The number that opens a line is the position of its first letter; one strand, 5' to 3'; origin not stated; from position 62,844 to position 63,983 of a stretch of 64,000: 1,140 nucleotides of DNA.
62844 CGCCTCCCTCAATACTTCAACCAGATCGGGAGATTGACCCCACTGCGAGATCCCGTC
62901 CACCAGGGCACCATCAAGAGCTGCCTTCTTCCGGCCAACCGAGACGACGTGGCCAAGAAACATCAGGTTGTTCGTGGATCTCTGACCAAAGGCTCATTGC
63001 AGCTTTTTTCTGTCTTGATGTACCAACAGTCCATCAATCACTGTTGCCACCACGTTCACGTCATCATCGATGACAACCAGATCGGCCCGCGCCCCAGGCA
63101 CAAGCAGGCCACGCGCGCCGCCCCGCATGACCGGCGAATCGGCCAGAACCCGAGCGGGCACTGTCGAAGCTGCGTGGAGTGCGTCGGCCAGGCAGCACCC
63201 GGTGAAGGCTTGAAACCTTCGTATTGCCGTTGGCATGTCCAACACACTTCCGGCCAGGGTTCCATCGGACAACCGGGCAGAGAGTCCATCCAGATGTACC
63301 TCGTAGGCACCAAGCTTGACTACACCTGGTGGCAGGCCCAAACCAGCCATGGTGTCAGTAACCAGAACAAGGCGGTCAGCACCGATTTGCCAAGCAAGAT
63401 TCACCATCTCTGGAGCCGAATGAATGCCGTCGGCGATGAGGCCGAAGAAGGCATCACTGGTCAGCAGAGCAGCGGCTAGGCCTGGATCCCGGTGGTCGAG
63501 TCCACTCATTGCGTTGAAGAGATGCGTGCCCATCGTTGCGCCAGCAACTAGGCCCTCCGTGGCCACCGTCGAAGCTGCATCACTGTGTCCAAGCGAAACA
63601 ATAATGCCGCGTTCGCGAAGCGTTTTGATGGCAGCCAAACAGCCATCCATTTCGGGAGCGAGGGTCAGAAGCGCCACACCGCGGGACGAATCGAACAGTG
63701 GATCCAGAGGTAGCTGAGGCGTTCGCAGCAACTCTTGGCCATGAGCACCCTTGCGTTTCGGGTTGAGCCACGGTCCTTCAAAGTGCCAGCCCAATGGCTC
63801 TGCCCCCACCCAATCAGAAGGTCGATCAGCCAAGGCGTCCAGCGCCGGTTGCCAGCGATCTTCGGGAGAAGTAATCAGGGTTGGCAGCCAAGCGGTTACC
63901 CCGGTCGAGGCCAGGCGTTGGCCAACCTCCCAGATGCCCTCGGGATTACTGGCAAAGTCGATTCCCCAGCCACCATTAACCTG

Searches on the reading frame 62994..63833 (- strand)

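Call 51: search_protein_families(library=pfam, proteins=[window:62994-63833:-], max_evalue=0.00001)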
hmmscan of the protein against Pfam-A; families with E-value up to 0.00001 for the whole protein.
window:62994-63833:- (279 aa): 1 family
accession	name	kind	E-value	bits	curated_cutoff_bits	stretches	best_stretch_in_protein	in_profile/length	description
PF01979.26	Amidohydro_1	-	1.4e-06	28.2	25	1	13-270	75-344/345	Amidohydrolase family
